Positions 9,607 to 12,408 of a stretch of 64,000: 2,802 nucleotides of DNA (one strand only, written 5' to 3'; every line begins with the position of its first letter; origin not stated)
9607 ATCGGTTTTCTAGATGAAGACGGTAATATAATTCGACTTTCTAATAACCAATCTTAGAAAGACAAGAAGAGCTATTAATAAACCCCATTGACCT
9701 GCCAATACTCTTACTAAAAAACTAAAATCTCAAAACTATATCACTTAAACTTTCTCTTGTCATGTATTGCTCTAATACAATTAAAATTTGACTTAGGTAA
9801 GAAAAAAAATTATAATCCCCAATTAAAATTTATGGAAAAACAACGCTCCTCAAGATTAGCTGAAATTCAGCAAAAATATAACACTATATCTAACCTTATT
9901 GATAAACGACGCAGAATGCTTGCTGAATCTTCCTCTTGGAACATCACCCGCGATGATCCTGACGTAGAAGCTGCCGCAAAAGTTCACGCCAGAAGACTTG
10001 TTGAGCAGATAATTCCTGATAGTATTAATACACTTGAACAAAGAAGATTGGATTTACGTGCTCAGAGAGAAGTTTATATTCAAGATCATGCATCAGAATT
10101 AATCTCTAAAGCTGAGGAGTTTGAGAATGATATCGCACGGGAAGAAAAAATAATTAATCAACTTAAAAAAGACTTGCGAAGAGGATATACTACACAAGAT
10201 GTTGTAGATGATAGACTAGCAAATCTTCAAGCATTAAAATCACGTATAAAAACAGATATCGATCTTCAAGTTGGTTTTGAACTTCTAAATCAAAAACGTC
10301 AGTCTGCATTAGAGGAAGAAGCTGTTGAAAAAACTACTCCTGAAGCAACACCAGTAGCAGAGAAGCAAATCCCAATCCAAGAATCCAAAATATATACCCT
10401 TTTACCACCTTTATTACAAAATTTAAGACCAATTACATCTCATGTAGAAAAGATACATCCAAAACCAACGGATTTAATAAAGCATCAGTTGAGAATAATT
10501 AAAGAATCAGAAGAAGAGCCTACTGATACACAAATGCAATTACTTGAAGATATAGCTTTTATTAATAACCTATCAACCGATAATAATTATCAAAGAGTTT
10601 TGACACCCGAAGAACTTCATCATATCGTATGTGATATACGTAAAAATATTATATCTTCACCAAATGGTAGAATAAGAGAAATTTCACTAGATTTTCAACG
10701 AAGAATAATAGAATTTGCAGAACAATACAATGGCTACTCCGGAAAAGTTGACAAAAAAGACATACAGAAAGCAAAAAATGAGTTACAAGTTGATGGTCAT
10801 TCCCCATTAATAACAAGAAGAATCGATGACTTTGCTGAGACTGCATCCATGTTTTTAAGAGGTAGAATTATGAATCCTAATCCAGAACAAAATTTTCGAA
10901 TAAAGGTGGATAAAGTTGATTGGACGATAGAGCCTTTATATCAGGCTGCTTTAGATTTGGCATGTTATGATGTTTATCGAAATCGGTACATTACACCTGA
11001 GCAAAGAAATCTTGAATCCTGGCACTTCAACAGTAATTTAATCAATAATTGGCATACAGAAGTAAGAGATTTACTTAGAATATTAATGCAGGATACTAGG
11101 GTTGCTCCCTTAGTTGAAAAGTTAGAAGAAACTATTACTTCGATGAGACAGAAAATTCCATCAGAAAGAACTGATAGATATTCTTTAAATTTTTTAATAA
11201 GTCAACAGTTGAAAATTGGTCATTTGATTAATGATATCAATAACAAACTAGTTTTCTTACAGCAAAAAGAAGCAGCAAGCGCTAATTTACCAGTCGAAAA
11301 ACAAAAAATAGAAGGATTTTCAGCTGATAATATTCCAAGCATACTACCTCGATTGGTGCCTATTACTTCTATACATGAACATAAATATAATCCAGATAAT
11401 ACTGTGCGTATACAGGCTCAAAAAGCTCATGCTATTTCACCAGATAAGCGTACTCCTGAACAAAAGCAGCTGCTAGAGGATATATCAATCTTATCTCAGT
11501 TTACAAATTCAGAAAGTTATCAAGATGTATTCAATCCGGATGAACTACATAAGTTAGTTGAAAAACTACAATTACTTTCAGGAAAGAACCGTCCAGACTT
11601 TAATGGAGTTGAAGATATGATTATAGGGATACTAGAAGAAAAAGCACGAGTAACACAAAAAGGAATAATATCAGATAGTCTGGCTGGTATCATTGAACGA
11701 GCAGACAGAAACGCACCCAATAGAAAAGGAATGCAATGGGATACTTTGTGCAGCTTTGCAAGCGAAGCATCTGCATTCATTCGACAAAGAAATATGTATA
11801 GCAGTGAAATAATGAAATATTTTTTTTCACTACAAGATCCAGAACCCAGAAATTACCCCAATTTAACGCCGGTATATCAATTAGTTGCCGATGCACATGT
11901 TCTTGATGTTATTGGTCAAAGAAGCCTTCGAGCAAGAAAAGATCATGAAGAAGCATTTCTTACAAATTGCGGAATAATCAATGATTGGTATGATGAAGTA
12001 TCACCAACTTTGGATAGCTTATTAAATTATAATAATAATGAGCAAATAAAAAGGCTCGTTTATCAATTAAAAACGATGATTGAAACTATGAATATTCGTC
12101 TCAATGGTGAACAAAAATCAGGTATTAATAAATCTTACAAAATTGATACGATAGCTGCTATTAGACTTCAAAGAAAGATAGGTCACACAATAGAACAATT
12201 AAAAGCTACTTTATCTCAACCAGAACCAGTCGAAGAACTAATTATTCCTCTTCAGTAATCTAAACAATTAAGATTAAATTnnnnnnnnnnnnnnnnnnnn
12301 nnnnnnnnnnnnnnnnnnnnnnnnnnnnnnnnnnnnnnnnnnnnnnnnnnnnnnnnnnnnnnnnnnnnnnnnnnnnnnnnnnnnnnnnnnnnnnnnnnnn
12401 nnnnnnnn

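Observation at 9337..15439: Compact 5-gene cassette of hypothetical proteins built around an SF2 DEAH helicase: a candidate undescribed (defence-like?) system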

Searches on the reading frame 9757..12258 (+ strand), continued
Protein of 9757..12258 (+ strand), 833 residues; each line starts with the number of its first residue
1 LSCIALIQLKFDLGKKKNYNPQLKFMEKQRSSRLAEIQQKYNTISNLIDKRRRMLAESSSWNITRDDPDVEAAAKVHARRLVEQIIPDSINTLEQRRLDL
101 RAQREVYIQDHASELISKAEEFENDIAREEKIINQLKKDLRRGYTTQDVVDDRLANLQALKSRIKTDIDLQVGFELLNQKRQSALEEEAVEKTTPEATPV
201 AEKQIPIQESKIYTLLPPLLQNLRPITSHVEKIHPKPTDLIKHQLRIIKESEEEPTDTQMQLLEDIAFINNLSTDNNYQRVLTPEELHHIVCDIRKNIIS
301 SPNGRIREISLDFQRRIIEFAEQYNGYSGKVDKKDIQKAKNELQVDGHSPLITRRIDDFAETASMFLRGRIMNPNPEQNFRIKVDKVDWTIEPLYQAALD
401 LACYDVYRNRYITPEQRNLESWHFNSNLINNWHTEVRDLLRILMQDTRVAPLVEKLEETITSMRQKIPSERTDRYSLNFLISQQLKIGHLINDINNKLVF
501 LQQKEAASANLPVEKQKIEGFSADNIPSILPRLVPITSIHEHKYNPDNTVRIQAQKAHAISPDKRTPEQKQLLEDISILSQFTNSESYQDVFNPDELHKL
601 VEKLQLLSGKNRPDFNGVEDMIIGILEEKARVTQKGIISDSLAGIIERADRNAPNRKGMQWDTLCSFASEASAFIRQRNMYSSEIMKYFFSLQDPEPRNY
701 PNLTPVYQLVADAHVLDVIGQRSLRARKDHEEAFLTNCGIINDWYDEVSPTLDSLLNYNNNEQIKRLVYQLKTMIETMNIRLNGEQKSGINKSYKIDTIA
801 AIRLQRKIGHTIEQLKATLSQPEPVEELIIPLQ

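Call 75: find_related_loci(query=A9, collection=metagenome_contigs, flank=10000)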
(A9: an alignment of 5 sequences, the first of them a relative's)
Query A9 (325 aa) in metagenome_contigs; peptide patterns used: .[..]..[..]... (x = any residue, [..] = any of these).
76 stretches matched a pattern; 6 encode a relative of the query (tblastn E <= 1e-3); 6 distinct loci.
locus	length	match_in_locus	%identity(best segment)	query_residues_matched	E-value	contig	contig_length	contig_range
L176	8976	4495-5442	35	1-317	3e-58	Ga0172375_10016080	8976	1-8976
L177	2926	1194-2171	33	15-324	2e-46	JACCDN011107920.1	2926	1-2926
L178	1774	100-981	31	23-317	1e-40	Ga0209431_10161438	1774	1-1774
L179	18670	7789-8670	30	23-317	8e-39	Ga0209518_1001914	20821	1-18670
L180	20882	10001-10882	30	23-317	8e-39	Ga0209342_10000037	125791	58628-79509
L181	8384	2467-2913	38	152-305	2e-27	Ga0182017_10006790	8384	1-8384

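Call 102: list_cluster_members(proteins=[P0126, P0127, P0130, P0133, P0136, P0139, P0141, P0148, P0153, P0158])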
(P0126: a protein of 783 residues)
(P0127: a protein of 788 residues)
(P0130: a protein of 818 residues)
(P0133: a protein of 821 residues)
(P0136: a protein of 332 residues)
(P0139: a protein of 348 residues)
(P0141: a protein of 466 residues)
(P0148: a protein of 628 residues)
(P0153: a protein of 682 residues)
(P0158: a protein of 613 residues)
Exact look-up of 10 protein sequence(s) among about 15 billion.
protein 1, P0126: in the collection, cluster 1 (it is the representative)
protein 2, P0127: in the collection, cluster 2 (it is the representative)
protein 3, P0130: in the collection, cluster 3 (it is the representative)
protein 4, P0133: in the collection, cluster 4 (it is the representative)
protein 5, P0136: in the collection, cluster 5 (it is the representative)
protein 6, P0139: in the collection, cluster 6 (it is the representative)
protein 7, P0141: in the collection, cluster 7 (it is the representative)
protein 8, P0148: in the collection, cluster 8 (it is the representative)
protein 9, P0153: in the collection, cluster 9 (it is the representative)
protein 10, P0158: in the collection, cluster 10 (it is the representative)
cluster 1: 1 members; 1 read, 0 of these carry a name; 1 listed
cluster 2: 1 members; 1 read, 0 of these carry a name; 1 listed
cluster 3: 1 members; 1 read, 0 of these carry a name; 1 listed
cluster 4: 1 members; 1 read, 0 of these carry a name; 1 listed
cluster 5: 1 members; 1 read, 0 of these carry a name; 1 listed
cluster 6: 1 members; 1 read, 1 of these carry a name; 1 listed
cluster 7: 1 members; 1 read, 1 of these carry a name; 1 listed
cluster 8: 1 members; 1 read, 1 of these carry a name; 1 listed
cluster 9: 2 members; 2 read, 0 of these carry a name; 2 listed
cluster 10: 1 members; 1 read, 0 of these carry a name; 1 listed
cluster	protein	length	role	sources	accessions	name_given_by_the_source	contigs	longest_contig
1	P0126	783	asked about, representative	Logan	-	-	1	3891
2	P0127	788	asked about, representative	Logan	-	-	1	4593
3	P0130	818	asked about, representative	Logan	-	-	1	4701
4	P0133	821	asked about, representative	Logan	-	-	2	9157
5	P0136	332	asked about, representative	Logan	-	-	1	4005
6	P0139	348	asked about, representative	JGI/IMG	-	hypothetical protein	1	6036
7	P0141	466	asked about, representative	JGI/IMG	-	hypothetical protein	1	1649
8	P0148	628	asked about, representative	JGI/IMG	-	hypothetical protein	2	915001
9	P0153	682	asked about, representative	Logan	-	-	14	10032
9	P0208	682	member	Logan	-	-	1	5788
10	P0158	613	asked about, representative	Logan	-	-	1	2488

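Call 103: list_cluster_members(proteins=[P0166, P0170, P0173, P0175, P0183, P0186, P0188, P0193, P0198, P0201])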
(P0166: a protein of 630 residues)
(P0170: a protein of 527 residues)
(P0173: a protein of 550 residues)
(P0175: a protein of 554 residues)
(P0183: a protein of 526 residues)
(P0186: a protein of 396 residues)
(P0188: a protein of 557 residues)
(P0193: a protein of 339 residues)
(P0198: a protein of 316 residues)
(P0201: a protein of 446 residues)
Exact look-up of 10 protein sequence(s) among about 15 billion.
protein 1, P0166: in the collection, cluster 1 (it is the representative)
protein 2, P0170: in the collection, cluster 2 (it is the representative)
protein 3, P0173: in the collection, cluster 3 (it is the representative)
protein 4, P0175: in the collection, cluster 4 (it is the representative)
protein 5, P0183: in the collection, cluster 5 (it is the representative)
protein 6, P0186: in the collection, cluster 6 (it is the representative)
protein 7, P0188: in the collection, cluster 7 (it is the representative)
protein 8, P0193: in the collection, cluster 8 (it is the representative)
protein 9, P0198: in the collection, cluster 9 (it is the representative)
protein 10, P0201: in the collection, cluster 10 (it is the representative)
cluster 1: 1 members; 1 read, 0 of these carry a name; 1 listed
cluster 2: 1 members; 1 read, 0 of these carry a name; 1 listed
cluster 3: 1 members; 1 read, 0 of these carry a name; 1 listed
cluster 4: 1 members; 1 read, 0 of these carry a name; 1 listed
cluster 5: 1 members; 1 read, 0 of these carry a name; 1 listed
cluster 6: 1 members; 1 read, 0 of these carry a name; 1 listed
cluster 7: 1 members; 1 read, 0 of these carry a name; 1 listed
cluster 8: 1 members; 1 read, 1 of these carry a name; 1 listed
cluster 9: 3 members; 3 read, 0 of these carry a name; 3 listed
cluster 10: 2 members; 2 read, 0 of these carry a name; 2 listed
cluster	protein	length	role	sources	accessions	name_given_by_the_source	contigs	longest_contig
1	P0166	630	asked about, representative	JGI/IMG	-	-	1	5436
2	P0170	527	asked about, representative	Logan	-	-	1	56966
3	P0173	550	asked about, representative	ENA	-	-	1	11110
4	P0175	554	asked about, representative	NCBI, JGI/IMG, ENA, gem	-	-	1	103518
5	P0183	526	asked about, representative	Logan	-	-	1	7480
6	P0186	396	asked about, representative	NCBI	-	-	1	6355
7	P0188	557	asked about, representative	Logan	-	-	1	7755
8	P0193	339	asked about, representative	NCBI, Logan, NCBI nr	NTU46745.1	hypothetical protein HGA88_03895 [Candidatus Roizmanbacteria bacterium] | hypothetical protein [Candidatus Roizmanbacteria bacterium]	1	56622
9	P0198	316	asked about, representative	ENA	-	-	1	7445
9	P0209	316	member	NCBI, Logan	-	-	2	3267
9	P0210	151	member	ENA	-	-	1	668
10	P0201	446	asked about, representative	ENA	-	-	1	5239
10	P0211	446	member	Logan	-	-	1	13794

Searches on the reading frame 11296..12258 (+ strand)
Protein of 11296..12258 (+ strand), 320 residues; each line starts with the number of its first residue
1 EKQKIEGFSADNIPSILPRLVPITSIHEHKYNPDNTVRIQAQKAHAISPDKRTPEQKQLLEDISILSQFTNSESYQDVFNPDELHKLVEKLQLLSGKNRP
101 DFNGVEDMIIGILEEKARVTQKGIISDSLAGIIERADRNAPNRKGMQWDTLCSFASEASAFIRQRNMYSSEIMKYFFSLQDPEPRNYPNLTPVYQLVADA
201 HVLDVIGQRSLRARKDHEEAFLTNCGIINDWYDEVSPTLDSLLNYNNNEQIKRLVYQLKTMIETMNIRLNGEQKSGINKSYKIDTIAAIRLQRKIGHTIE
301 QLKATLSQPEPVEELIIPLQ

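Call 36: search_solved_structures(query=A2, max_evalue=1)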
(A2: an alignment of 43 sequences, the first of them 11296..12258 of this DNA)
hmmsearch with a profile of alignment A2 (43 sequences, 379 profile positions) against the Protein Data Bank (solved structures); distinct sequences matched with E-value up to 1: 0.

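Call 37: search_protein_families(library=pfam, alignment_id=A2, max_evalue=0.1)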
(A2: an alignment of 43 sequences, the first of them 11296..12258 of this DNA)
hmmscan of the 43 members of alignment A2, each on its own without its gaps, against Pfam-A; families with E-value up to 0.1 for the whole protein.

A. member 1, window:11296-12258:+ (320 aa): 0 families

B. families by the number of members that match (of 43 scanned): 16 families
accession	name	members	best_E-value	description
PF01022.26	HTH_5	1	0.00045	Bacterial regulatory protein, arsR family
PF12840.13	HTH_20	1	0.009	Helix-turn-helix domain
PF21111.3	CDI_toxin_EC869_like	1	0.018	CDI toxin restriction endonuclease-like domain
PF12631.12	MnmE_helical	1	0.026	MnmE helical domain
PF10046.14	BLOC1_2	1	0.029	Biogenesis of lysosome-related organelles complex-1 subunit 2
PF20302.4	HisK-N-like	1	0.031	HisK-N-like globin domain of the ASK signalosome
PF17267.7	DUF5333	1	0.033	Family of unknown function (DUF5333)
PF10186.14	ATG14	1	0.037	Vacuolar sorting 38 and autophagy-related subunit 14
PF05698.19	Trigger_C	1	0.039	Bacterial trigger factor protein (TF) C-terminus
PF25212.1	HVO_A0114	1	0.042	HVO_A0114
PF24213.1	DUF7434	1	0.056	Family of unknown function (DUF7434)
PF19970.4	VMAP-M9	1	0.059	vWA-MoxR associated protein middle region (VMAP-M) 9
PF13747.11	DUF4164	1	0.069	Domain of unknown function (DUF4164)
PF21097.3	SR_plectin_7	1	0.074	Spectrin repeat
PF01166.23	TSC22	1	0.074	TSC-22/dip/bun family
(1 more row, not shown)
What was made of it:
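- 11296..12255 (+): Module copy 2 (residues 489-808), the conserved new all-alpha domain. The profile finds nothing in PDB sequences or Pfam (calls 36, 37).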

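Call 47: predict_structure(alignment_id=A3)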
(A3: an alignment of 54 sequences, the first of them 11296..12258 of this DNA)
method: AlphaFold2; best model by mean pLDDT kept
length: 320 residues; sequences in the alignment: 54
mean_pLDDT: 94.3   pTM: 0.87
mean pLDDT of the five models: 94.3, 94.2, 93.7, 93.4, 92.7
residues with pLDDT >= 90: 277; 70-90: 33; 50-70: 8; < 50: 2
segments of 3 or more residues with pLDDT < 50: none
pLDDT, mean of each block of 10 residues (from residue 1): 68 97 96 97 98 98 98 98 98 87 89 95 90 91 91 97 96 98 97 98 98 98 99 97 89 97 98 98 98 98 93 78
secondary structure, 60 per line:
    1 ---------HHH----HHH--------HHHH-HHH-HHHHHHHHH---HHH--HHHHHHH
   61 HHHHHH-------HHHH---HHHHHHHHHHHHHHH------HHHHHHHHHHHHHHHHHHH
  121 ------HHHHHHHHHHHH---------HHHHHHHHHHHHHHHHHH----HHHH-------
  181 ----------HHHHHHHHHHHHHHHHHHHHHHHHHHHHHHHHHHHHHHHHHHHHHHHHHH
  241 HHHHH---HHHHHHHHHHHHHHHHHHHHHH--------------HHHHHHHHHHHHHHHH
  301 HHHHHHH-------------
elements in order: H28-31 H37-45 H54-66 H74-77 H81-95 H102-120 H127-138 H148-165 H170-173 H191-245 H249-270 H285-307
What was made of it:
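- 11296..12255 (+): AF2 with a 54-sequence alignment gives pLDDT 94.3 and pTM 0.87 (call 47).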

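Call 58: fold_search(model_id=the predicted structure, library=viral)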
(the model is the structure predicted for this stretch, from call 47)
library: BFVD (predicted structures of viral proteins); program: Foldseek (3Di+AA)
matches with E <= 10: 177; with E <= 0.001: 0
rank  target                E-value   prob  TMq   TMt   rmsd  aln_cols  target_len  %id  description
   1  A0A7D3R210            1.8e-01  0.15  0.11  0.14  26.2       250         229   10  Uncharacterized protein [Fadolivirus FV1/VV64]
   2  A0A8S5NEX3            4.3e-01  0.12  0.13  0.11  23.1       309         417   13  Uncharacterized protein [Siphoviridae sp. cthSp75]
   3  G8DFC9                4.3e-01  0.09  0.13  0.10  23.8       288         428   12  (no name in the UniProt tables at hand)
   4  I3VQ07                4.9e-01  0.20  0.21  0.14  20.8       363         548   11  B32 [miniopterid betaherpesvirus 1]
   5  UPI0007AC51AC         5.2e-01  0.23  0.23  0.18  17.9       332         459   10  (no name look-up for this kind of identifier)
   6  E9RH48                5.9e-01  0.20  0.22  0.15  17.8       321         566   12  GP32 [Guinea pig cytomegalovirus (strain 22122)]
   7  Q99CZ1                7.1e-01  0.18  0.22  0.23  16.9       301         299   13  Uncharacterized protein [Bovine herpesvirus 4 (strain DN-599)]
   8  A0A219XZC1            8.1e-01  0.13  0.18  0.12  19.1       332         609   10  Tegument protein UL35 [Human betaherpesvirus 6A]
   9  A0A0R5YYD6            8.5e-01  0.16  0.20  0.21  19.2       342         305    9  Uncharacterized protein [phocid gammaherpesvirus 3]
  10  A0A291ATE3            9.3e-01  0.05  0.13  0.12  36.3       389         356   12  Uncharacterized protein [Pandoravirus salinus]
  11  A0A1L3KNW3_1          1.0e+00  0.08  0.14  0.07  18.3       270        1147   12  (no name in the UniProt tables at hand)
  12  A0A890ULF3            1.0e+00  0.06  0.13  0.11  29.7       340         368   11  (no name in the UniProt tables at hand)
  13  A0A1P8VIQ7            1.1e+00  0.13  0.22  0.07  21.0       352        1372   11  Virion protein [Murid betaherpesvirus 3]
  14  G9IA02                1.3e+00  0.07  0.15  0.14  24.1       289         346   13  (no name in the UniProt tables at hand)
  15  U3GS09                1.6e+00  0.09  0.20  0.11  20.5       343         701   10  Tegument protein pp100 [Suid betaherpesvirus 2]
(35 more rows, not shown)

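Call 59: fold_search(model_id=the predicted structure, library=pdb)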
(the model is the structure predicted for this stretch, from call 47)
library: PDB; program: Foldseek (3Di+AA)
matches with E <= 10: 180; with E <= 0.001: 0
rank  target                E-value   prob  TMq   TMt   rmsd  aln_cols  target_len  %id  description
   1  6a4v_B                3.4e-01  0.30  0.20  0.22  18.4       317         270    9  Open Reading frame 49 (released 2019-06-26)
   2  5m4y_C                9.6e-01  0.12  0.14  0.20  20.3       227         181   13  Crystal structure of the Sec3/Sso2 complex at 2.20 angstrom resolution (released 2017-02-08)
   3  8g08_d                1.0e+00  0.08  0.13  0.11  22.4       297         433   10  Cryo-EM structure of SQ31f-bound Mycobacterium smegmatis ATP synthase rotational state 1 (backbone model) (released 2023-02-15)
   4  4pho_C                1.2e+00  0.06  0.15  0.16  27.4       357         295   11  ClyA CC6/264 ox (2-303) (released 2014-09-24)
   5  8tm9_B                1.4e+00  0.11  0.16  0.20  21.1       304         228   10  Computationally designed tunable C2 symmetric tandem repeat homodimer, D_3_633_8x bound to peptide (released 2024-12-11)
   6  5ipx                  1.5e+00  0.08  0.17  0.18  16.9       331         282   10  Structure of ORF49 from KSHV (released 2016-11-16)
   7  4phq_B                1.5e+00  0.07  0.16  0.17  26.6       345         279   11  ClyA CC6/264 ox (6-303) (released 2014-09-24)
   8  8sah_B                1.7e+00  0.06  0.11  0.14  19.8       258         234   12  Huntingtin C-HEAT domain in complex with HAP40 (released 2023-04-26)
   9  5ghe                  1.8e+00  0.05  0.14  0.12  23.7       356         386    8  Crystal Structure of Bacillus thuringiensis Cry6Aa2 Protoxin (released 2016-08-03)
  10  3uuo_A                1.8e+00  0.04  0.12  0.12  20.0       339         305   12  The discovery of potent, selectivity, and orally bioavailable pyrozoloquinolines as PDE10 inhibitors for the treatment (released 2012-01-25)
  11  8zo9_b                1.9e+00  0.06  0.16  0.08  24.2       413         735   10  Structure of the wild-type PSI-9VCPI supercomplex in Nannochloropsis oceanica (released 2025-12-03)
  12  9m8l_R                2.0e+00  0.06  0.14  0.15  25.3       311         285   11  cryo-EM structure of human TAS2R4 (released 2026-03-18)
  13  4qik_B                2.0e+00  0.06  0.14  0.14  23.3       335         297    9  Crystal structure of the ROQ domain of human Roquin in complex with the TNF23 RNA duplex (released 2014-07-16)
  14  8iyj_S8               2.0e+00  0.06  0.14  0.11  42.8       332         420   10  Cryo-EM structure of the 48-nm repeat doublet microtubule from mouse sperm (released 2023-07-05)
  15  8tlp_B                2.1e+00  0.08  0.14  0.19  21.6       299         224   10  Computationally designed tunable C2 symmetric tandem repeat homodimer, D_3_633_8x without peptide (released 2024-12-11)
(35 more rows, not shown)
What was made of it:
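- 11296..12255 (+): Foldseek PDB best E is 0.34 and BFVD best E is 0.18 (calls 58, 59).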

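Call 84: search_dna_similar(query=window:11296-12258:+, collection=phages, mode=protein, max_evalue=0.01, max_rows=10)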
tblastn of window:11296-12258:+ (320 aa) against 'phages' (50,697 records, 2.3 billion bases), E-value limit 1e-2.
No match.

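Call 85: search_dna_similar(query=window:11296-12258:+, collection=plasmids, mode=protein, max_evalue=0.01, max_rows=10)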
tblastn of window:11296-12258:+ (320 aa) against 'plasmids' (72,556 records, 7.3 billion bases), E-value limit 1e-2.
No match.
